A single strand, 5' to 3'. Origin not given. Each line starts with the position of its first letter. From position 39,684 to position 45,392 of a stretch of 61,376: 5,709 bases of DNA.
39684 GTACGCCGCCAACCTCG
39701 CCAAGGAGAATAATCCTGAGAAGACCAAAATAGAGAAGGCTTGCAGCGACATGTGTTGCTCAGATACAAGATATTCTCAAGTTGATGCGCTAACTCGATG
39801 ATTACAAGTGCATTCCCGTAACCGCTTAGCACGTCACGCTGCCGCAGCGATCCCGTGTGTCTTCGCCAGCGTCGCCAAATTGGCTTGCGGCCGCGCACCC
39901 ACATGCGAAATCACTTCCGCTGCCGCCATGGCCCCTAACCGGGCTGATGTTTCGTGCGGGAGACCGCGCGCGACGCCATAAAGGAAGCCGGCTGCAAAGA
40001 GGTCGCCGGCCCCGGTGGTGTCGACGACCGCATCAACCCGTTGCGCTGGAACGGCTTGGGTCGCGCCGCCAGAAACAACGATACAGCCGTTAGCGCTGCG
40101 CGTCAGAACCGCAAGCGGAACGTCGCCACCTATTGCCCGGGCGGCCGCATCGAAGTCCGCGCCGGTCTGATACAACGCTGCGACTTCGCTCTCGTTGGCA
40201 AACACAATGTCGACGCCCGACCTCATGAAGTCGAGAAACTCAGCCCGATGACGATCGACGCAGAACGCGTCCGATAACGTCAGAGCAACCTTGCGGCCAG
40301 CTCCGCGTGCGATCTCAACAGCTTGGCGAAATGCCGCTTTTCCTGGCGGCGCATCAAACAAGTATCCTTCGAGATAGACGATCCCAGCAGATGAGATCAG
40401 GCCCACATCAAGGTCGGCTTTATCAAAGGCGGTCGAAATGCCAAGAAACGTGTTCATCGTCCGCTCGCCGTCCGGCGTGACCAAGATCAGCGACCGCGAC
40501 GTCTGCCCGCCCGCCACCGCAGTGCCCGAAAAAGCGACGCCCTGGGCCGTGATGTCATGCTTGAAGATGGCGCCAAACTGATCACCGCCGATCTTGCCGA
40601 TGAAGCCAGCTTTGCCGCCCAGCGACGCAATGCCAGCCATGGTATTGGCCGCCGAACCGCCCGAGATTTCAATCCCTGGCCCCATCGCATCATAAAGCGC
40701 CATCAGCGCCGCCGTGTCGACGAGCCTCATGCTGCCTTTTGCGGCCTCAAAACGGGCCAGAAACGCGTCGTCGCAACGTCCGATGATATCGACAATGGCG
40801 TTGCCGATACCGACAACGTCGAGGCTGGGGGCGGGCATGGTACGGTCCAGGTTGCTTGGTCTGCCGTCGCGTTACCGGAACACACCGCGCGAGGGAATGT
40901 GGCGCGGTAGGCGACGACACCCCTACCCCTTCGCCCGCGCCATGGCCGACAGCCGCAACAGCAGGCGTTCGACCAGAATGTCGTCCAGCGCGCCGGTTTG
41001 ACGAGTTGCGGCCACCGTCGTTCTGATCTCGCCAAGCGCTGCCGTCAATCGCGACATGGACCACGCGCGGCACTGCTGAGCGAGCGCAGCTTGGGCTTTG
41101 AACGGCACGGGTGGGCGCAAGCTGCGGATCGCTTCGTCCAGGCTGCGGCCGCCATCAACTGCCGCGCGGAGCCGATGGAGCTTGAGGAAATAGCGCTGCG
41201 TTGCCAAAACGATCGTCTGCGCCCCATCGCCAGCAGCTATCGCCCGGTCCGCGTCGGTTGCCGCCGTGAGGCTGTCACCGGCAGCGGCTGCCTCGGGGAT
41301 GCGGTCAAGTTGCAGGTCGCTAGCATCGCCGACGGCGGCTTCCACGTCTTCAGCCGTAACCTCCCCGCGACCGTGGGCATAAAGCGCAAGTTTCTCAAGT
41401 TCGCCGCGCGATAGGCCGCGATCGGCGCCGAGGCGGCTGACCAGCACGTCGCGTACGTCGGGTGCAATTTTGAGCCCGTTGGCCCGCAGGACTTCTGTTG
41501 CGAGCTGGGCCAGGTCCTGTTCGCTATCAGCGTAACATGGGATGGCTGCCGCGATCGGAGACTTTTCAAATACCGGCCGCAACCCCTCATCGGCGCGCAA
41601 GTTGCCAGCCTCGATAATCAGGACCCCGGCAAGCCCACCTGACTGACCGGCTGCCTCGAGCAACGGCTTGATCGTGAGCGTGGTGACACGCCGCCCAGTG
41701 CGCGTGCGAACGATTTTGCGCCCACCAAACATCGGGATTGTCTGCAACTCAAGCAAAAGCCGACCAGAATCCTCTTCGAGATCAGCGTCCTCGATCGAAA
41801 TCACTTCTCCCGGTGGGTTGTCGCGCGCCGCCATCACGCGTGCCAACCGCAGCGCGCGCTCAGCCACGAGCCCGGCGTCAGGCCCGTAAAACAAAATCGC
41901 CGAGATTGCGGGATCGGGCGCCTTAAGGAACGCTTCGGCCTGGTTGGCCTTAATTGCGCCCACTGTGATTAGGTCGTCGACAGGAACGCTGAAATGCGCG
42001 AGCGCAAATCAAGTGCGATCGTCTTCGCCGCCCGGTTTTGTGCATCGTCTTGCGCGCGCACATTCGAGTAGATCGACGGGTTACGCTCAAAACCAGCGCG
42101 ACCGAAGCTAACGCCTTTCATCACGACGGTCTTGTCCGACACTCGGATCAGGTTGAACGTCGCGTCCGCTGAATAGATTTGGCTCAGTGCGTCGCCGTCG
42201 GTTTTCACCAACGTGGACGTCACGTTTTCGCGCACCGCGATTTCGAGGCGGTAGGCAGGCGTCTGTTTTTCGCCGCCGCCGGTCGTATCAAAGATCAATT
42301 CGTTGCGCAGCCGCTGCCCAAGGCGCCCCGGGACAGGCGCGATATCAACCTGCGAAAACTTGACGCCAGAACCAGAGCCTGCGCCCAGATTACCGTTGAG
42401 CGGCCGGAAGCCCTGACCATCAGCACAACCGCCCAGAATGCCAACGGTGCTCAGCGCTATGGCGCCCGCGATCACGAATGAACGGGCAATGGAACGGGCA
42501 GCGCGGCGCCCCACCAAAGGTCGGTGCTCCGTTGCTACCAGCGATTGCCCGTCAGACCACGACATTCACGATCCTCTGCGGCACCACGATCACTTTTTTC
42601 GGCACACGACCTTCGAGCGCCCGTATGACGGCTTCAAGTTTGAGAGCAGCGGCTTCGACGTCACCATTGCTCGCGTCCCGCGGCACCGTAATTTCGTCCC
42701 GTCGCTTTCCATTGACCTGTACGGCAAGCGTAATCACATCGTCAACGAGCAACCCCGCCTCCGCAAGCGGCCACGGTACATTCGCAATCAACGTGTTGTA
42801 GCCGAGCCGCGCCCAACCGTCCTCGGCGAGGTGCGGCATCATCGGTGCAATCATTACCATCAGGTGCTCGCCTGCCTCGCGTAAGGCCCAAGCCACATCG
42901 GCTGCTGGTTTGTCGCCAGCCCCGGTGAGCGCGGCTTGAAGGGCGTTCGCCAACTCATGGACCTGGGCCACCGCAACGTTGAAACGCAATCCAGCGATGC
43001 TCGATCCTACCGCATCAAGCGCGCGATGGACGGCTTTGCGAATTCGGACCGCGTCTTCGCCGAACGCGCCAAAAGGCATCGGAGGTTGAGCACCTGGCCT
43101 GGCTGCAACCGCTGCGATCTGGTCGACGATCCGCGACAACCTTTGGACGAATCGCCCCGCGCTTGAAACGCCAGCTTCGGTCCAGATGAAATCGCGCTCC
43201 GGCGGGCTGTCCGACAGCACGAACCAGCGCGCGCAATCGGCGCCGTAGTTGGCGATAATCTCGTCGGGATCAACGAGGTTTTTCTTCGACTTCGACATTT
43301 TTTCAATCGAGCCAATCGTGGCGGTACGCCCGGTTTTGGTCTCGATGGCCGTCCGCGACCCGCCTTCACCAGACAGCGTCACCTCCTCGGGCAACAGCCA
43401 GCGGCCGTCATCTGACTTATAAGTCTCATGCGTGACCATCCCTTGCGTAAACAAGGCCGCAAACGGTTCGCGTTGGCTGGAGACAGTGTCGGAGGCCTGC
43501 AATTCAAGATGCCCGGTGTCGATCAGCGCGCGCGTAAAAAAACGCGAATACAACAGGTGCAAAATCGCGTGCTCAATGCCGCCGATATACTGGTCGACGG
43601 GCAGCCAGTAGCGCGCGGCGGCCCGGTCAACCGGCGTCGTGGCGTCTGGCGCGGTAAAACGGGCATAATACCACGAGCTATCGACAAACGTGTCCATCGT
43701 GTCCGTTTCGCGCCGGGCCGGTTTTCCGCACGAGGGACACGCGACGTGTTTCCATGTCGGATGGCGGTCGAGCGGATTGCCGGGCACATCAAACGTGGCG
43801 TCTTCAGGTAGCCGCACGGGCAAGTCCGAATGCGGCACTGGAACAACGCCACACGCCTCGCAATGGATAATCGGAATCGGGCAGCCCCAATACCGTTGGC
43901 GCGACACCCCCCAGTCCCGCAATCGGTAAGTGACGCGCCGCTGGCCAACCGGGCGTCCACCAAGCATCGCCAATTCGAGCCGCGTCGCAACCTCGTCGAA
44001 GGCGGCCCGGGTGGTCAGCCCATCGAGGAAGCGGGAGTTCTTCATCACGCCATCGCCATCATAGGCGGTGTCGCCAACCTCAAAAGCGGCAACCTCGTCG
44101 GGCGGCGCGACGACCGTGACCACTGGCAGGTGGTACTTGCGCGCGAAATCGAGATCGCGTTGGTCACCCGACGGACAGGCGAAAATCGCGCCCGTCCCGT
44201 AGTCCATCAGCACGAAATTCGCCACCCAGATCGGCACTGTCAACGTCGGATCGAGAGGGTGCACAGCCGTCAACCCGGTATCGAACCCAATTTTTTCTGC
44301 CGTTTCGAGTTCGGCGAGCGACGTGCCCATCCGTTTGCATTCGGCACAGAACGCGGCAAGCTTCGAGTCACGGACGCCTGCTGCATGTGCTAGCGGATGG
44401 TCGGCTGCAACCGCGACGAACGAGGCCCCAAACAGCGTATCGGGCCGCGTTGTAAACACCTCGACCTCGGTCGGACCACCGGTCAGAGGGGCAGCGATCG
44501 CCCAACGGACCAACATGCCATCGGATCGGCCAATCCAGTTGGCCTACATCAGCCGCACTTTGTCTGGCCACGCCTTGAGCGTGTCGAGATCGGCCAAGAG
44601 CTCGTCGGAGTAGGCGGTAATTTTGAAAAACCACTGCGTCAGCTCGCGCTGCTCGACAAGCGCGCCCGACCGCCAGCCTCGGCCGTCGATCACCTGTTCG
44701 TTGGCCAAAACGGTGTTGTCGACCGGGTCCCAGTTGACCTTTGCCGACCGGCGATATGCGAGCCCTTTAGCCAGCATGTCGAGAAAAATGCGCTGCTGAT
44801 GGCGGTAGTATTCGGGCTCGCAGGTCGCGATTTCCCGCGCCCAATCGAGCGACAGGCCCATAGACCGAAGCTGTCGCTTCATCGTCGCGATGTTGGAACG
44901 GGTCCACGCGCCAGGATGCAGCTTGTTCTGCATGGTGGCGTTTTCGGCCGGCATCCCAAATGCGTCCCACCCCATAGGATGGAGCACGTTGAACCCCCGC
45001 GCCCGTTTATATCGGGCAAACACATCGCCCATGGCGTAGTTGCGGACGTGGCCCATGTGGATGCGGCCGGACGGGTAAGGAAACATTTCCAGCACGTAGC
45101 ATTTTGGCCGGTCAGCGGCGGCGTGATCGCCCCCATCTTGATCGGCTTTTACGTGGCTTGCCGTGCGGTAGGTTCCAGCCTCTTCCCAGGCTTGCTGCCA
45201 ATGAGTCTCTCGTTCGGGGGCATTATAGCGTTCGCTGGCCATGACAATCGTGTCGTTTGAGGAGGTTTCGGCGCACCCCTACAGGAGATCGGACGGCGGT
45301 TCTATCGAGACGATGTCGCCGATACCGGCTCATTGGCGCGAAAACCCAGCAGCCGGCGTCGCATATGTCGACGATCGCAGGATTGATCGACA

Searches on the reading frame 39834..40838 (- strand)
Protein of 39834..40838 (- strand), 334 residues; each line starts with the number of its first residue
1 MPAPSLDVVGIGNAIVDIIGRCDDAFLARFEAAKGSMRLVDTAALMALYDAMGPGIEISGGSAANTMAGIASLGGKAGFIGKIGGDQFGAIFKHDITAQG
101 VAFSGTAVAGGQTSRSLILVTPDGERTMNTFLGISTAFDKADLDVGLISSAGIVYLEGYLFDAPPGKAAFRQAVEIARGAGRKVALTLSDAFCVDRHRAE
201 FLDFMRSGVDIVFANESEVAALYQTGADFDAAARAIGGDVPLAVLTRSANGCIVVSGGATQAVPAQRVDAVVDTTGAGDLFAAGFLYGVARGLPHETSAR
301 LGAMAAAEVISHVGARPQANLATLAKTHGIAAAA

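Call 8: search_protein_families(library=pfam, proteins=[window:39834-40838:-])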
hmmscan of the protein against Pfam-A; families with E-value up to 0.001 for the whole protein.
window:39834-40838:- (334 aa): 1 family
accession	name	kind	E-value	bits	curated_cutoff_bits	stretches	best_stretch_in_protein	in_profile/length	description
PF00294.29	PfkB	-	4.2e-47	161.4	25.8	1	59-317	35-297/302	pfkB family carbohydrate kinase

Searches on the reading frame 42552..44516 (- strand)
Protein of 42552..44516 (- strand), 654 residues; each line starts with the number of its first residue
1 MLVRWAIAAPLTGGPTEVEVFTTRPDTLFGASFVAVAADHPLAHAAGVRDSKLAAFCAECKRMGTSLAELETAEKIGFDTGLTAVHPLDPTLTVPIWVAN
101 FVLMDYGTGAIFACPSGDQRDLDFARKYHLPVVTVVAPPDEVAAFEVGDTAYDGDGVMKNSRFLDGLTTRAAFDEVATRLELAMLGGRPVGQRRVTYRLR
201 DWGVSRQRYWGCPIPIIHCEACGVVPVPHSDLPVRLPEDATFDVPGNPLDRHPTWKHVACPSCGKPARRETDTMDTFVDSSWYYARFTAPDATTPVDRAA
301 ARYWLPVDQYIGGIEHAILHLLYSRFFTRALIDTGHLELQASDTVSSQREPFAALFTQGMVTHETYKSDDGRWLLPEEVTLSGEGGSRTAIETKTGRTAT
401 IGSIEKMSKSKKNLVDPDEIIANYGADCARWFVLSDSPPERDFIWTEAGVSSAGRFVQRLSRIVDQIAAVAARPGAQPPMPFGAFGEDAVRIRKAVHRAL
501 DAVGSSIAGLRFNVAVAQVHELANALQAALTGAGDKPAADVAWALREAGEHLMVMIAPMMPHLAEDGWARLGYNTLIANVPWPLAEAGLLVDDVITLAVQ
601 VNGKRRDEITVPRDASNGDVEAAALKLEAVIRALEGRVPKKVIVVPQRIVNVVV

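Call 8: search_protein_families(library=pfam, proteins=[window:42552-44516:-])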
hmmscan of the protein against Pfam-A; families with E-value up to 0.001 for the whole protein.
window:42552-44516:- (654 aa): 4 families
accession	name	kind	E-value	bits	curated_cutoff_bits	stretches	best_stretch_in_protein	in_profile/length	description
PF13603.12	tRNA-synt_1_2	-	1.7e-55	187.9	25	1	11-180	16-184/185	Leucyl-tRNA synthetase, editing domain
PF00133.28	tRNA-synt_1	-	3.6e-15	56.1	22.7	2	405-443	374-411/414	tRNA synthetases class I (I, L, M and V)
PF08264.19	Anticodon_1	-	2.1e-14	54.1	25.1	1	492-616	4-143/148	Anticodon-binding domain of tRNA ligase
PF09334.17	tRNA-synt_1g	-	1.6e-06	27.6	20.1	1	405-448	326-369/391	tRNA synthetases class I (M)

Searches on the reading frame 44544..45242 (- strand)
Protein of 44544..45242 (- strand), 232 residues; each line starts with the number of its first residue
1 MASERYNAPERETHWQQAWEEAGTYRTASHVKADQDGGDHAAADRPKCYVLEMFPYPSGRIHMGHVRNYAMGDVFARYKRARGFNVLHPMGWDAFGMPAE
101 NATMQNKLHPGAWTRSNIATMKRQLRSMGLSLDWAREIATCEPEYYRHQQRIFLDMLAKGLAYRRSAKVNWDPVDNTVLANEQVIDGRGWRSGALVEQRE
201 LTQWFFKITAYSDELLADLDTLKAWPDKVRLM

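Call 8: search_protein_families(library=pfam, proteins=[window:44544-45242:-])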
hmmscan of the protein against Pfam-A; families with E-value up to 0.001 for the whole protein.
window:44544-45242:- (232 aa): 2 families
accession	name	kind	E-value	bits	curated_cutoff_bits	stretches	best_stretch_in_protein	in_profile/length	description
PF00133.28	tRNA-synt_1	-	1.4e-25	90.4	22.7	1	15-227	2-215/414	tRNA synthetases class I (I, L, M and V)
PF09334.17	tRNA-synt_1g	-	1.3e-19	70.7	20.1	1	53-184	6-135/391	tRNA synthetases class I (M)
